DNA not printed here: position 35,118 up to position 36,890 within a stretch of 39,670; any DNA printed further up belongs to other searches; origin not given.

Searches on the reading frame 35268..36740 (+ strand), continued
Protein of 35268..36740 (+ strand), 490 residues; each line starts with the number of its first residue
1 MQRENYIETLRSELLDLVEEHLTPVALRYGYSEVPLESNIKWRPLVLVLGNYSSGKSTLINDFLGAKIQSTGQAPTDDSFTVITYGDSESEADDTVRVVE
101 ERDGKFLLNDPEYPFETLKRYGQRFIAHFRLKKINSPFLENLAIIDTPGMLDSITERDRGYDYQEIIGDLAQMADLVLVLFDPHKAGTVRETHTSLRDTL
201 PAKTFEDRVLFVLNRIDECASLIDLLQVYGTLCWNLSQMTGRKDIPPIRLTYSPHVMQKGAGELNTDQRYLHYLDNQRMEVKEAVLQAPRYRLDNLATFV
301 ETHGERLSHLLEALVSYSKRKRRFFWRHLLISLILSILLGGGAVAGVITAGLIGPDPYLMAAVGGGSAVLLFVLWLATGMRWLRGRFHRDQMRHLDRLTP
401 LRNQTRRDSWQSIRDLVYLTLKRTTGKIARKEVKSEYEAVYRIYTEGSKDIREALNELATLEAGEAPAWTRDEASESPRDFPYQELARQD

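Call 25: search_solved_structures(query=window:35268-36740:+, max_evalue=0.01, show_alignments=1)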
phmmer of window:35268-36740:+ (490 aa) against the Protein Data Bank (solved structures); distinct sequences matched with E-value up to 0.01: 7.
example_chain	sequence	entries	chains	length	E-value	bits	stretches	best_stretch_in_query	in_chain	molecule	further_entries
9rbu_A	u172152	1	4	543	7.2e-30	107.2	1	2-247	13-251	EH domain-containing protein 2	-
2qpt_A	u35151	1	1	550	7.5e-30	107.2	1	2-247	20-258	EH DOMAIN-CONTAINING PROTEIN-2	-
4cid_A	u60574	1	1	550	7.5e-30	107.2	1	2-247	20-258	EH DOMAIN-CONTAINING PROTEIN 2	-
9rc1_A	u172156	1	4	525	8.3e-29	103.7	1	10-247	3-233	EH domain-containing protein 2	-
5mtv_A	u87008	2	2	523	3.4e-27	98.4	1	17-247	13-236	EH domain-containing protein 4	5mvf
7sox_A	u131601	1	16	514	3.8e-27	98.3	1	21-247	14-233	EH domain-containing protein 4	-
5owv_C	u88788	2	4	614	0.0031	19.4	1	46-151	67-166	GTP-binding protein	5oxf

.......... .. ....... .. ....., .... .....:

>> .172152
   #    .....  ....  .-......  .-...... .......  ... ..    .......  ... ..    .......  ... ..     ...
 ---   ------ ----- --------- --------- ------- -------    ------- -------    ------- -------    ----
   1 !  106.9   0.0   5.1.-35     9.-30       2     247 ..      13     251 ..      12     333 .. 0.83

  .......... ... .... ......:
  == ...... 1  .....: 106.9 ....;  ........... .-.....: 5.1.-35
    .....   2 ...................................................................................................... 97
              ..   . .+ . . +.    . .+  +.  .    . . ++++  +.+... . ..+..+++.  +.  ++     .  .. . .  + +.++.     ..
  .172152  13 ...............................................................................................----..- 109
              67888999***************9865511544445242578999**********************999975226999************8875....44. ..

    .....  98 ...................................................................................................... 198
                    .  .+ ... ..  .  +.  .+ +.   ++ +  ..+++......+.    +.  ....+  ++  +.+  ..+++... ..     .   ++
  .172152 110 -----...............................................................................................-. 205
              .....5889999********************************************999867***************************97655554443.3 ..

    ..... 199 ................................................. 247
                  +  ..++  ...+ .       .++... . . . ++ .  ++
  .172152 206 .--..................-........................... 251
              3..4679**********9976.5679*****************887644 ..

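Call 28: find_related_loci(query=A1, collection=genome_contigs, flank=10000)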
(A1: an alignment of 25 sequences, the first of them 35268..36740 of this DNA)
Query A1 (490 aa) in genome_contigs; peptide patterns used: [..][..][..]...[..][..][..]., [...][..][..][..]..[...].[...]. (x = any residue, [..] = any of these).
599 stretches matched a pattern (row limit reached: there are more); 443 encode a relative of the query (tblastn E <= 1e-3); the best 80 are kept; 80 distinct loci.
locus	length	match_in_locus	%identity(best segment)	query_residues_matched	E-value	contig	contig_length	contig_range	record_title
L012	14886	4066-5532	86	1-490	0e+0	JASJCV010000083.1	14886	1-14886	MAG: Desulfobacterales bacterium isolate MO_167.B4 MO_167.c_3350, whole genome shotgun sequence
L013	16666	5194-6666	77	1-490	0e+0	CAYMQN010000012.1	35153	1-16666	MAG TPA_asm: uncultured Desulfobacteraceae bacterium isolate SRP332253_co1_130 genome assembly, contig: NODE_1611_length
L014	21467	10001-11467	77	1-490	0e+0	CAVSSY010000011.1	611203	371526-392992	MAG: uncultured delta proteobacterium isolate MFD05684.bin.2.99 genome assembly, contig: contig_32407, whole genome shot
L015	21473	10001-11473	78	1-490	0e+0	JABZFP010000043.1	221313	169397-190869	MAG: Desulfobacteraceae bacterium isolate 75 scaffold_73, whole genome shotgun sequence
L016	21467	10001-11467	76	1-490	0e+0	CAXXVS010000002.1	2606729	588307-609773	MAG: Desulfobacterales bacterium isolate 5e2e11cb-0a29-41e5-9cec-673f41953d49 genome assembly, contig: contig_2, whole g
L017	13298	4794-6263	77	1-489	0e+0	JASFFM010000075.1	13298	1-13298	MAG: Desulfobacterales bacterium isolate D0606S02metaG_Bin_597 D0606S02metaG_FD_scaffold_850_c1, whole genome shotgun se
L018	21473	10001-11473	78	1-490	0e+0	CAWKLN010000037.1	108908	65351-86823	MAG: uncultured delta proteobacterium isolate MFD09779.bin.1.125 genome assembly, contig: contig_73462, whole genome sho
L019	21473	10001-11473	78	1-490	0e+0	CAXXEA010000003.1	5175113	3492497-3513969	MAG: Desulfobacterales bacterium isolate 84c40b14-595f-4247-b5ef-7e7784979392 genome assembly, contig: contig_3, whole g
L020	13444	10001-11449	73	1-482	0e+0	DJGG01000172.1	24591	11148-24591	MAG TPA_asm: Desulfobacteraceae bacterium UBA5852 UBA5852_contig_2664, whole genome shotgun sequence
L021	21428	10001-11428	70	1-476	0e+0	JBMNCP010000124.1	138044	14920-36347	MAG: Desulfobacterales bacterium isolate Bins.043 NODE_324, whole genome shotgun sequence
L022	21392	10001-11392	67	1-465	0e+0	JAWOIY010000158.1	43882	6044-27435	MAG: Desulfobacterales bacterium isolate CWP6-1.bin.108 k191_2549910, whole genome shotgun sequence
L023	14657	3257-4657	66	1-467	0e+0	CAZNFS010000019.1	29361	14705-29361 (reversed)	MAG TPA_asm: uncultured Desulfobacteraceae bacterium isolate SRP200020_co3_340 genome assembly, contig: NODE_2217_length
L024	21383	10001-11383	68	1-461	0e+0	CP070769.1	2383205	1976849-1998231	MAG: Desulfobacterales bacterium isolate bin233 chromosome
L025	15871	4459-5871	68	1-471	0e+0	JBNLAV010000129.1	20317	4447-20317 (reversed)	MAG: Desulfobacteraceae bacterium isolate C2.bin.44.orig k141_19604, whole genome shotgun sequence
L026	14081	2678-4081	68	1-468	0e+0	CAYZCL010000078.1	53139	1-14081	MAG TPA_asm: uncultured Desulfobacteraceae bacterium isolate binchicken_co219_27 genome assembly, contig: k141_780460, w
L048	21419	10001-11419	64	1-478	0e+0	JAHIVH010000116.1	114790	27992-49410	MAG: Proteobacteria bacterium isolate MM_PC_MetaG.mb.70 MM_PC_MetaG.mb.70_k141_1747148, whole genome shotgun sequence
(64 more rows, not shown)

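Call 41: search_protein_families(library=pfam, proteins=[P0295, P0306, P0321, P0324, P0330, P0342, P0345, P0351, P0376, P0389], max_evalue=0.001)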
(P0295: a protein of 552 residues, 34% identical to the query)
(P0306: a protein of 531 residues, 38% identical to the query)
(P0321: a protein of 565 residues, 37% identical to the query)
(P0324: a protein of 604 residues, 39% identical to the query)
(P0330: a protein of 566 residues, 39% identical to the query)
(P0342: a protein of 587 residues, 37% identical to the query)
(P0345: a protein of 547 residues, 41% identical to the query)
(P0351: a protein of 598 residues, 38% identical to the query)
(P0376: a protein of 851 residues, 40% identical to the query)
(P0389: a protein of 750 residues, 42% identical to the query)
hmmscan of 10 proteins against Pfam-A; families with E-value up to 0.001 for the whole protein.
P0295 (552 aa): 3 families
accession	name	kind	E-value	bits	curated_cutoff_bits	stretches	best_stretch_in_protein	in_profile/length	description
PF00350.29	Dynamin_N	-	7.6e-14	52.5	27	1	152-311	1-168/168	Dynamin family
PF01926.29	MMR_HSR1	-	3.7e-09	37.1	21.9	1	151-310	1-113/113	50S ribosome-binding GTPase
PF19993.5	DO-GTPase2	-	0.00067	19.8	27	0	154-297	5-152/226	Double-GTPase 2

P0306 (531 aa): 2 families
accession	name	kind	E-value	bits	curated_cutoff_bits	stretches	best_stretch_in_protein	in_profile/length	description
PF00350.29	Dynamin_N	-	1.5e-10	41.8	27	1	95-238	1-153/168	Dynamin family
PF01926.29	MMR_HSR1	-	2.7e-07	31.1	21.9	1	95-253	2-113/113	50S ribosome-binding GTPase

P0321 (565 aa): 2 families
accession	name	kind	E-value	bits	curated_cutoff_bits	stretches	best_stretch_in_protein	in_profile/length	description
PF00350.29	Dynamin_N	-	2.4e-12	47.6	27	1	97-254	1-167/168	Dynamin family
PF01926.29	MMR_HSR1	-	7.6e-06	26.5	21.9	0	97-118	2-23/113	50S ribosome-binding GTPase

P0324 (604 aa): 2 families
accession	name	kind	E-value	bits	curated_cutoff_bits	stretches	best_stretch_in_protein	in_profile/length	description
PF00350.29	Dynamin_N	-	3.4e-12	47.1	27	1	146-319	1-164/168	Dynamin family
PF01926.29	MMR_HSR1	-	1.4e-05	25.6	21.9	1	146-323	2-113/113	50S ribosome-binding GTPase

P0330 (566 aa): 2 families
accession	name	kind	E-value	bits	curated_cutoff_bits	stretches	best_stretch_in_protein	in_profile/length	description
PF00350.29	Dynamin_N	-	5.3e-14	53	27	1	155-199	1-45/168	Dynamin family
PF01926.29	MMR_HSR1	-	4.4e-05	24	21.9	1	155-332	2-113/113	50S ribosome-binding GTPase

P0342 (587 aa): 2 families
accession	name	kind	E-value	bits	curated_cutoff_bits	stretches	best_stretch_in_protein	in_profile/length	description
PF00350.29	Dynamin_N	-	1.3e-13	51.8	27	1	165-336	1-168/168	Dynamin family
PF01926.29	MMR_HSR1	-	1.3e-06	29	21.9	1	165-335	2-113/113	50S ribosome-binding GTPase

P0345 (547 aa): 3 families
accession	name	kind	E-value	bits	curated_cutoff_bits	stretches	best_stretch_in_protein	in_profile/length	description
PF00350.29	Dynamin_N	-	3.2e-16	60.2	27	1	275-444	1-168/168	Dynamin family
PF01926.29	MMR_HSR1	-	3.2e-09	37.3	21.9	1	275-443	2-113/113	50S ribosome-binding GTPase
PF03193.22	RsgA_GTPase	-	0.00066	20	30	0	274-301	108-135/174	RsgA GTPase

P0351 (598 aa): 3 families
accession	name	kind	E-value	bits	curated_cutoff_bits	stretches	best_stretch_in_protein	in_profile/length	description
PF00350.29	Dynamin_N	-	8.4e-15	55.6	27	1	155-327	1-167/168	Dynamin family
PF01926.29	MMR_HSR1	-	6.2e-09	36.4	21.9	1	155-327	2-113/113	50S ribosome-binding GTPase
PF03193.22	RsgA_GTPase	-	0.0005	20.4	30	0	153-181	107-135/174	RsgA GTPase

P0376 (851 aa): 2 families
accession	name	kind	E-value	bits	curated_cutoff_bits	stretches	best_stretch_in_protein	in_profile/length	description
PF00350.29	Dynamin_N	-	3e-14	53.8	27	1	179-348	1-167/168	Dynamin family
PF01926.29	MMR_HSR1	-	6.7e-08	33.1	21.9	1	179-348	2-113/113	50S ribosome-binding GTPase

P0389 (750 aa): 2 families
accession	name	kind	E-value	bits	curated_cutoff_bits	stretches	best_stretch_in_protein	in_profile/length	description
PF00350.29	Dynamin_N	-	8.6e-13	49.1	27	1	50-219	1-167/168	Dynamin family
PF01926.29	MMR_HSR1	-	1.2e-05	25.8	21.9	1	50-219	2-113/113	50S ribosome-binding GTPase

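Call 48: predict_structure(alignment_id=A1)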
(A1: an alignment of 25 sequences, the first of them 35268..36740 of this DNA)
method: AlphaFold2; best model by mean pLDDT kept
length: 490 residues; sequences in the alignment: 25
mean_pLDDT: 82.9   pTM: 0.74
mean pLDDT of the five models: 82.9, 81.9, 81.4, 80.7, 79.6
residues with pLDDT >= 90: 168; 70-90: 241; 50-70: 62; < 50: 19
segments of 3 or more residues with pLDDT < 50: 472-490
pLDDT, mean of each block of 10 residues (from residue 1): 76 89 92 84 89 86 88 70 84 78 87 87 91 91 88 66 88 89 73 68 69 89 90 84 84 77 65 84 88 86 92 95 93 92 88 82 90 91 92 91 89 93 90 94 86 79 56 44 43
secondary structure, 60 per line:
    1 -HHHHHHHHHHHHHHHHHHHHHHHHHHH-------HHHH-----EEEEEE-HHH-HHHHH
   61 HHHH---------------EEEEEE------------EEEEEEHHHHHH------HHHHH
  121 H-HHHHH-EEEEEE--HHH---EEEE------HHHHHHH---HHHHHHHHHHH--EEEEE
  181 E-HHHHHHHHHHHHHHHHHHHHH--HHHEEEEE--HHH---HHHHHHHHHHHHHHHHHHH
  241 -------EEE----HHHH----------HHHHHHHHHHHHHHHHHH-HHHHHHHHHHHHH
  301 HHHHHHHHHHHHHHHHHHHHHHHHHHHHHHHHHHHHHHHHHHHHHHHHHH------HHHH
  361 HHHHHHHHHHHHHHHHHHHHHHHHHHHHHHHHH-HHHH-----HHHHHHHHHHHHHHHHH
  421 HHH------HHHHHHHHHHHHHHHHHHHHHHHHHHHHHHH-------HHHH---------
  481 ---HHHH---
elements in order: H2-28 H36-39 E45-50 H56-64 E80-85 E98-103 H104-109 H116-121 H123-127 E129-134 E143-146 H153-159 H163-173 E176-181 H183-203 E209-213 H222-240 E248-250 H255-258 H269-286 H288-350 H357-393 H395-398 H404-423 H430-460 H468-471 H484-487

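Call 51: fold_search(model_id=the predicted structure, library=pdb)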
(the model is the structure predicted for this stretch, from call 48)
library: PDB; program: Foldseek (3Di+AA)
matches with E <= 10: 1047; with E <= 0.001: 109
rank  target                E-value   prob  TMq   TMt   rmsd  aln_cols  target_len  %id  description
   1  5mvf                  2.6e-16  1.00  0.51  0.64   7.2       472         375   18  Active structure of EHD4 complexed with ADP (released 2017-03-08)
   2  7sox_A                2.7e-16  1.00  0.54  0.52   9.7       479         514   16  Cryo-electron tomography structure of membrane-bound EHD4 complex (released 2022-11-09)
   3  5mtv                  4.5e-16  1.00  0.51  0.63  12.4       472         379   19  Active structure of EHD4 complexed with ATP-gamma-S (released 2017-03-08)
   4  4cid                  3.0e-13  1.00  0.49  0.49  20.7       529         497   20  Structural insights into the N-terminus of the EHD2 ATPase (released 2014-02-19)
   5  2qpt                  7.6e-12  1.00  0.49  0.50  15.0       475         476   19  Crystal structure of an EHD ATPase involved in membrane remodelling (released 2007-10-16)
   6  6j73_B                4.5e-10  1.00  0.30  0.28  27.1       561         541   15  Crystal structure of IniA from Mycobacterium smegmatis (released 2019-09-11)
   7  6j72                  8.6e-10  1.00  0.31  0.28  27.5       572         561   16  Crystal structure of IniA from Mycobacterium smegmatis with GTP bound (released 2019-09-11)
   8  6j73_A                1.6e-09  1.00  0.33  0.31  27.2       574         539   16  Crystal structure of IniA from Mycobacterium smegmatis (released 2019-09-11)
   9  2j69_A                6.0e-09  1.00  0.38  0.29  25.7       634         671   12  Bacterial dynamin-like protein BDLP (released 2006-12-04)
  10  5oxf_A                9.5e-09  1.00  0.33  0.24  40.4       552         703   14  An oligomerised bacterial dynamin pair provides a mechanism for the long range sensing and tethering of membranes (released 2018-09-05)
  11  5go4                  1.5e-08  1.00  0.36  0.42  15.4       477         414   13  Truncated mitofusin-1, nucleotide-free (released 2017-01-25)
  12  5owv_A                2.1e-08  1.00  0.31  0.23  39.1       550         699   14  An oligomerised bacterial dynamin pair provides a mechanism for the long-range sensing and tethering of membranes (released 2018-09-05)
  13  5gnt                  1.1e-07  1.00  0.38  0.47  14.5       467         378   13  BDLP-like folding of Mitofusin 1 (released 2016-11-23)
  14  5oxf_B                1.4e-07  1.00  0.33  0.28  29.4       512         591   17  An oligomerised bacterial dynamin pair provides a mechanism for the long range sensing and tethering of membranes (released 2018-09-05)
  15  2j68                  1.8e-07  1.00  0.35  0.27  22.2       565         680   14  Bacterial dynamin-like protein BDLP, GDP bound (released 2006-12-04)
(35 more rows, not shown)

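Call 53: find_related_loci(query=A3, collection=metagenome_contigs, flank=10000)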
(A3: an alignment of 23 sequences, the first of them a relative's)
Query A3 (444 aa) in metagenome_contigs; peptide patterns used: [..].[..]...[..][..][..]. (x = any residue, [..] = any of these).
600 stretches matched a pattern (row limit reached: there are more); 484 encode a relative of the query (tblastn E <= 1e-3); the best 80 are kept; 80 distinct loci.
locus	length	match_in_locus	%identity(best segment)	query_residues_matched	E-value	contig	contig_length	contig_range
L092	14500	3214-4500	46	4-429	8e-125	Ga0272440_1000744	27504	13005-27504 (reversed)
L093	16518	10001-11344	46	3-444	2e-124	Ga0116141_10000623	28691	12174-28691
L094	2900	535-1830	46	4-429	2e-129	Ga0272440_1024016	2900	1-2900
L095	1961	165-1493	45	8-444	3e-132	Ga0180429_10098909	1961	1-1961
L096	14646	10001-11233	48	8-413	2e-123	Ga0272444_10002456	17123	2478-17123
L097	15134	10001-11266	48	8-422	3e-123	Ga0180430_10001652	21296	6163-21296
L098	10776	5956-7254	47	4-429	7e-123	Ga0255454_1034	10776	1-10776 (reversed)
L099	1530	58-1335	44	8-429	2e-132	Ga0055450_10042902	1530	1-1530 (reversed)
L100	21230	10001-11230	49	8-413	2e-122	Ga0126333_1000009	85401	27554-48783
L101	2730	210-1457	47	8-418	2e-127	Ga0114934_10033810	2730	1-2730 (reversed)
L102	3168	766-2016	47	8-418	3e-126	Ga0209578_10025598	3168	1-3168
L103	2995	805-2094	46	8-431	1e-126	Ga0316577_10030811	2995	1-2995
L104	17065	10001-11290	45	4-427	1e-121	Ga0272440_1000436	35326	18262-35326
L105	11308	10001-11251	47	8-418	2e-121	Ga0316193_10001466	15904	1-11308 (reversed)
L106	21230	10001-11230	49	8-413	1e-121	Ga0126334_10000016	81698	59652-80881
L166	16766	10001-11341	40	1-444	1e-96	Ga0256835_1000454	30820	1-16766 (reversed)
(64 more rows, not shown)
